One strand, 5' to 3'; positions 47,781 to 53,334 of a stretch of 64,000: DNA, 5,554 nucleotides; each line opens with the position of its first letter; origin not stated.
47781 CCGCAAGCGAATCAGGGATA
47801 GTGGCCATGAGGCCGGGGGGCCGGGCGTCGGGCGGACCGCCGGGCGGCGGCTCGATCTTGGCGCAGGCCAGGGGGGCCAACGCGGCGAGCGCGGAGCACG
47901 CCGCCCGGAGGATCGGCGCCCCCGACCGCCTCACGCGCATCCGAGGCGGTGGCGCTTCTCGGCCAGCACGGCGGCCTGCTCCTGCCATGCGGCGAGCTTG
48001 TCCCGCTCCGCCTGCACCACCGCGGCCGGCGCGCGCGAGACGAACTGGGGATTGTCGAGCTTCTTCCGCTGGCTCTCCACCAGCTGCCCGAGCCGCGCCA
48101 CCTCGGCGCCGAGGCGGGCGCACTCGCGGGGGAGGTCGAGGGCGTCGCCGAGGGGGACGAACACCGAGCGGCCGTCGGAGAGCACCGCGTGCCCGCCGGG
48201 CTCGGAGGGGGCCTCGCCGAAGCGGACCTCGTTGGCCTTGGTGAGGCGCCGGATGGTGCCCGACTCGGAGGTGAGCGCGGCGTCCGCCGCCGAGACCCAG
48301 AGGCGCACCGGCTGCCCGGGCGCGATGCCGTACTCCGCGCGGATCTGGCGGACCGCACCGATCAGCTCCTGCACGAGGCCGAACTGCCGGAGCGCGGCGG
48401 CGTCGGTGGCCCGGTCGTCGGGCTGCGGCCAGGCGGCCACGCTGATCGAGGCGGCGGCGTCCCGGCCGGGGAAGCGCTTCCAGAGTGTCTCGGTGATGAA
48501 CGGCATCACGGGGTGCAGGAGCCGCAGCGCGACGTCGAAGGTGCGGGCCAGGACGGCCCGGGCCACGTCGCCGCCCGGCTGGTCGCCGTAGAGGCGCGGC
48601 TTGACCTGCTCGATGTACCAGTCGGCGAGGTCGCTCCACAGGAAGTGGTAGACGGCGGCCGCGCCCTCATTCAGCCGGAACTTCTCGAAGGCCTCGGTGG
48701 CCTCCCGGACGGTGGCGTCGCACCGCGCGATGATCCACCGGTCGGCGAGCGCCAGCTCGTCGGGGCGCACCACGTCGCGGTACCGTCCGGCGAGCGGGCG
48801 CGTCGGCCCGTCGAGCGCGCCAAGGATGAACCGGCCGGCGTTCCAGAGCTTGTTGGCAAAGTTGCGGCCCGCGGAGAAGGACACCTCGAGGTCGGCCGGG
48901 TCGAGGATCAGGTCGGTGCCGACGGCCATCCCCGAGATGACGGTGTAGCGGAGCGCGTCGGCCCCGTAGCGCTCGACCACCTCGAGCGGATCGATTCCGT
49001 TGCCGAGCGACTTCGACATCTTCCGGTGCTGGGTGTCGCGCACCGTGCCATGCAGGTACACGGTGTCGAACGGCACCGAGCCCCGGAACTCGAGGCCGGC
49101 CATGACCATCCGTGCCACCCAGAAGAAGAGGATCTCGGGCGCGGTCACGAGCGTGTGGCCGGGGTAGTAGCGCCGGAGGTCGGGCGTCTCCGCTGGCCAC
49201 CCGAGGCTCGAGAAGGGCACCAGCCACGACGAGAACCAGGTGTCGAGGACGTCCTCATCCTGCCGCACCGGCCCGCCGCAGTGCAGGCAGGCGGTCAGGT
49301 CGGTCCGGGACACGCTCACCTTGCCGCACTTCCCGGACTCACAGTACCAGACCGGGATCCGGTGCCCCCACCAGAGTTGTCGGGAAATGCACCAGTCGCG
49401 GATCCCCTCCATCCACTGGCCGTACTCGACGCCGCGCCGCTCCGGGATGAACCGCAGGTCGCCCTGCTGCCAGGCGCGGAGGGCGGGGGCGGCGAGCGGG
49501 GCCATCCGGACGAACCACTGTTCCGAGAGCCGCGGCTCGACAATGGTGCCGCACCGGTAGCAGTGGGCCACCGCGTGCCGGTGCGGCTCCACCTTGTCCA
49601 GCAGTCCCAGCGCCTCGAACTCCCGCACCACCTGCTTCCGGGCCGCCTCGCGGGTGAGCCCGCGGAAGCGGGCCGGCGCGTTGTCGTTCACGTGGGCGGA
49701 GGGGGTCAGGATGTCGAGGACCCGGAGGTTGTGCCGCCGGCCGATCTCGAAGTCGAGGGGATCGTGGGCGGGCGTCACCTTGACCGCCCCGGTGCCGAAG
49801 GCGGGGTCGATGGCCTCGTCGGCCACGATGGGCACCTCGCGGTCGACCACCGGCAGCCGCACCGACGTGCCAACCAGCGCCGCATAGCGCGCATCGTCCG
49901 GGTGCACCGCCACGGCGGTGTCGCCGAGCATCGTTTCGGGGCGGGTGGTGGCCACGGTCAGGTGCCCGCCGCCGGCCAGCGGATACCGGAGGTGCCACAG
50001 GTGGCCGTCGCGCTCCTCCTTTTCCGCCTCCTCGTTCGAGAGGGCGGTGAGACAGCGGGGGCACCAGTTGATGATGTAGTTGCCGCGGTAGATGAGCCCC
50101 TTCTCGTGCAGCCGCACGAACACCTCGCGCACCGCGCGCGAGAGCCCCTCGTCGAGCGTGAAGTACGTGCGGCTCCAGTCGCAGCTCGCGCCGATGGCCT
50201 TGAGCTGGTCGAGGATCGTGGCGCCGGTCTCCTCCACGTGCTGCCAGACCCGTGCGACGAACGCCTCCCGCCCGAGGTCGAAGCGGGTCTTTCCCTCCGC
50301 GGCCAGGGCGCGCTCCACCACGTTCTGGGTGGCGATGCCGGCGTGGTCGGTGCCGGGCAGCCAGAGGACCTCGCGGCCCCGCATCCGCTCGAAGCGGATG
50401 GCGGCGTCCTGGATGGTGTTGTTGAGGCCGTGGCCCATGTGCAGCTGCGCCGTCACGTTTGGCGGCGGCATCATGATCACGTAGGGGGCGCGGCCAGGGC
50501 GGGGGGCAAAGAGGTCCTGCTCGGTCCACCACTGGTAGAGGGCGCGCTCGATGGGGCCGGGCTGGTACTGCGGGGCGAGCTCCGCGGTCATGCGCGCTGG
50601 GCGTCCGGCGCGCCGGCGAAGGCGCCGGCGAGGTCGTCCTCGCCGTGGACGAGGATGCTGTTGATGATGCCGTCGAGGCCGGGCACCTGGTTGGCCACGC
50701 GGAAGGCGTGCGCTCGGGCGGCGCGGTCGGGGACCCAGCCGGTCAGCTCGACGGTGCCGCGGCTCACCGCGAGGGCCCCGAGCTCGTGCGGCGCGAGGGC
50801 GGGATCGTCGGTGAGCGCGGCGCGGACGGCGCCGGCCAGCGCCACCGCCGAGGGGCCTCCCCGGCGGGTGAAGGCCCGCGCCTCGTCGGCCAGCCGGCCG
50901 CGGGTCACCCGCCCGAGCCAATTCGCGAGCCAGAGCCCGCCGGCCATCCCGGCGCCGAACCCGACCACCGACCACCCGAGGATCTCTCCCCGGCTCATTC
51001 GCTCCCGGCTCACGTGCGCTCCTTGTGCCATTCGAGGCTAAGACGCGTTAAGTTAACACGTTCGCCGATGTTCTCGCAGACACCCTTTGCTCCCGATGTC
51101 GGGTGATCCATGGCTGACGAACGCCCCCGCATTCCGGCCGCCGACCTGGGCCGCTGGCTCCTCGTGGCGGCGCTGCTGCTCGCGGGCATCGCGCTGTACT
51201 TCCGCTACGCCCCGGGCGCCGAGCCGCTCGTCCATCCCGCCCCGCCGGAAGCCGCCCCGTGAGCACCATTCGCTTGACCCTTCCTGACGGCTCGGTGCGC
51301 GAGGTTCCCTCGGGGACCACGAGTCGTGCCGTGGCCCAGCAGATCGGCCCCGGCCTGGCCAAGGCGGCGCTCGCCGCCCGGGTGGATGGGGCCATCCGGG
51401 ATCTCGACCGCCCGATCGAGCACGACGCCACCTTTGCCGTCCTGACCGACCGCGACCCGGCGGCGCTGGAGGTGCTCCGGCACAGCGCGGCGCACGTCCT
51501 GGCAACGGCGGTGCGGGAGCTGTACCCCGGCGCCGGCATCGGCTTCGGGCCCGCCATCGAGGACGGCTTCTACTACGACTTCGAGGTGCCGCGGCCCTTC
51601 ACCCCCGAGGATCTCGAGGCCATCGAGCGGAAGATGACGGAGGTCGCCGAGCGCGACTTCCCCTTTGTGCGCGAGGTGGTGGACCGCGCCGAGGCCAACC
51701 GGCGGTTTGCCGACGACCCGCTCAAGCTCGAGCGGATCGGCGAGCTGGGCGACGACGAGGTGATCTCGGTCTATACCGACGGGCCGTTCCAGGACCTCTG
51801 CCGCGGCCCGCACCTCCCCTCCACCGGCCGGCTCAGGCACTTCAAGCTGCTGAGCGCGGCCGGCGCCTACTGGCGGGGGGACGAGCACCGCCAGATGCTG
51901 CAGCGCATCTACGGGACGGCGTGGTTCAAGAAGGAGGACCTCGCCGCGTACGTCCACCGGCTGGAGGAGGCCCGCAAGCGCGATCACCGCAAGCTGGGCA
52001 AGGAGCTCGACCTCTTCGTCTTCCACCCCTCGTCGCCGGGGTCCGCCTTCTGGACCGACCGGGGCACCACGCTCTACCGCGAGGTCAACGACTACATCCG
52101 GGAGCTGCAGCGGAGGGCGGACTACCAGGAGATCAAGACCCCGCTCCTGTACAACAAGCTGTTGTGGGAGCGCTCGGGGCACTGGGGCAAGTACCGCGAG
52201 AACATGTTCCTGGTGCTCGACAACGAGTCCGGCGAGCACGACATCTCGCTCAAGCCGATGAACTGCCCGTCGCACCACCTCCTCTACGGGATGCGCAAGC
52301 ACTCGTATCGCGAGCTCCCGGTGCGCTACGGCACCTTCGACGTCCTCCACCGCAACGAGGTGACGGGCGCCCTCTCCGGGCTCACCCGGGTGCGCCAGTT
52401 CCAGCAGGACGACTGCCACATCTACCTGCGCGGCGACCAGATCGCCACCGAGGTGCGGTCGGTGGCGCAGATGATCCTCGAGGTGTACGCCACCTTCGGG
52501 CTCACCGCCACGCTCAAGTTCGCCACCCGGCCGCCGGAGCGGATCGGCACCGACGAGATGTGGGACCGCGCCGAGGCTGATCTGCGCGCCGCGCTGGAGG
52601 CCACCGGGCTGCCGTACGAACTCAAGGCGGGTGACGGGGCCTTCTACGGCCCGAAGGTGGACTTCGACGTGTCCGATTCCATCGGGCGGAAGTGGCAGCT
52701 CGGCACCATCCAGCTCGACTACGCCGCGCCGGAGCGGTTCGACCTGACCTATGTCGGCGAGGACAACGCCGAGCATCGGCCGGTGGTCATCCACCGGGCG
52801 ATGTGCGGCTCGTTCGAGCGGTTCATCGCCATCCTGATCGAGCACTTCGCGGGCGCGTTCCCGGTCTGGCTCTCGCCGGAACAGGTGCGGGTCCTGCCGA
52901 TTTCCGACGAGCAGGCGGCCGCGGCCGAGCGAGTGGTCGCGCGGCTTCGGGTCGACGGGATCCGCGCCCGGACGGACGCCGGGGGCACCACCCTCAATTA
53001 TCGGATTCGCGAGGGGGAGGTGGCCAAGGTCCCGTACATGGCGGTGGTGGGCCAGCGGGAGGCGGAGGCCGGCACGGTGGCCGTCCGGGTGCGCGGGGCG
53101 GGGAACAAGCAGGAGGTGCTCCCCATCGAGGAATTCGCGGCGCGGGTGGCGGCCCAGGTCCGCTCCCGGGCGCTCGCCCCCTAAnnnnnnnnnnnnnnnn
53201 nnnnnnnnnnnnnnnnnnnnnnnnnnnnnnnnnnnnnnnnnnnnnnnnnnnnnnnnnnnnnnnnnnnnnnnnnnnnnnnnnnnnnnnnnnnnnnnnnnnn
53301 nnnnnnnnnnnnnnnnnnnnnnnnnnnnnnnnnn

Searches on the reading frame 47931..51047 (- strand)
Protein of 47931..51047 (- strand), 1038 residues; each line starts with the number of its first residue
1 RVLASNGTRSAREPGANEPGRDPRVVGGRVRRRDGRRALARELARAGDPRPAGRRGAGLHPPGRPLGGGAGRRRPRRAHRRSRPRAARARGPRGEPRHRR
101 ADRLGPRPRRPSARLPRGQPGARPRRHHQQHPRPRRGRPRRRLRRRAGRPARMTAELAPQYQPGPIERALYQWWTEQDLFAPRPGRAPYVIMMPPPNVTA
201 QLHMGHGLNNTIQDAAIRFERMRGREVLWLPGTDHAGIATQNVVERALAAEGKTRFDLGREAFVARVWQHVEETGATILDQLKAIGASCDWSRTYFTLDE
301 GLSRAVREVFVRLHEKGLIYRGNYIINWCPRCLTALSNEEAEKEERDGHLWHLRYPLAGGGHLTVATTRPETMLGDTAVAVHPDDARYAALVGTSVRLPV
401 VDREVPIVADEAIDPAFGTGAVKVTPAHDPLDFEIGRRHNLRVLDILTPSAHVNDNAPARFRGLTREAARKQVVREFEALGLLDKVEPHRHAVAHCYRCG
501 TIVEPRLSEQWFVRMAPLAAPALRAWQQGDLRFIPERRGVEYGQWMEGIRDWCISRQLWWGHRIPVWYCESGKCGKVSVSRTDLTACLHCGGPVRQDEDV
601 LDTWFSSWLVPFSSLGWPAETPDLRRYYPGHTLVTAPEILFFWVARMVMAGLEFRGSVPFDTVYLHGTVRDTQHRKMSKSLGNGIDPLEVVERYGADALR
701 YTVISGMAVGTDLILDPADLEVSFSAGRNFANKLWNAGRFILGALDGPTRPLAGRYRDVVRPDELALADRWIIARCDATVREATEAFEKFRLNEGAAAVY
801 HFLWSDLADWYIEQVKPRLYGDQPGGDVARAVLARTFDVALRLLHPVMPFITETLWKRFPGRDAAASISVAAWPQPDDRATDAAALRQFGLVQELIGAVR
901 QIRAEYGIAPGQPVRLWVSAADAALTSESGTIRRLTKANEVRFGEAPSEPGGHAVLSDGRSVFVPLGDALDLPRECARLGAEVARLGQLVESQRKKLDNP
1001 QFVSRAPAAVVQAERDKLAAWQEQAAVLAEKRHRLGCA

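Call 67: search_protein_families(library=pfam, proteins=[window:47931-51047:-], max_evalue=0.0001)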
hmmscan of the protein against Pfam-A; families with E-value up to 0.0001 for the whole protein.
window:47931-51047:- (1038 aa): 5 families
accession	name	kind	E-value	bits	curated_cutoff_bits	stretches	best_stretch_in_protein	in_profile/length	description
PF00133.28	tRNA-synt_1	-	5.9e-129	430.9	22.7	1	170-712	2-410/414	tRNA synthetases class I (I, L, M and V)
PF08264.19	Anticodon_1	-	2.9e-40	138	25.1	1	769-915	1-145/148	Anticodon-binding domain of tRNA ligase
PF09334.17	tRNA-synt_1g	-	3.1e-22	79.3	20.1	2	191-340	3-134/391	tRNA synthetases class I (M)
PF10458.14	Val_tRNA-synt_C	-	5.5e-15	55.8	25.9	1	971-1036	1-66/66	Valyl tRNA synthetase tRNA binding arm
PF13603.12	tRNA-synt_1_2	-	6.5e-07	29.5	25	1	392-453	85-146/185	Leucyl-tRNA synthetase, editing domain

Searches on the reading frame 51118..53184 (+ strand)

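Call 67: search_protein_families(library=pfam, proteins=[window:51118-53184:+], max_evalue=0.0001)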
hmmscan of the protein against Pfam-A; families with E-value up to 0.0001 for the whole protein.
window:51118-53184:+ (688 aa): 4 families
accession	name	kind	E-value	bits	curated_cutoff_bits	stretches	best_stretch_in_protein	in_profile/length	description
PF00587.30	tRNA-synt_2b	-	2.1e-39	135.8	29.3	1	372-577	7-179/179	tRNA synthetase class II core domain (G, H, P, S and T)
PF03129.25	HGTP_anticodon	-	9.7e-19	67.8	21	1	589-678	1-92/94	Anticodon binding domain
PF02824.27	TGS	-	4.5e-13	49.5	22.2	1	51-108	1-58/60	TGS domain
PF07973.19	tRNA_SAD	-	1.2e-12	48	24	1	216-265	1-44/44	Threonyl and Alanyl tRNA synthetase second additional domain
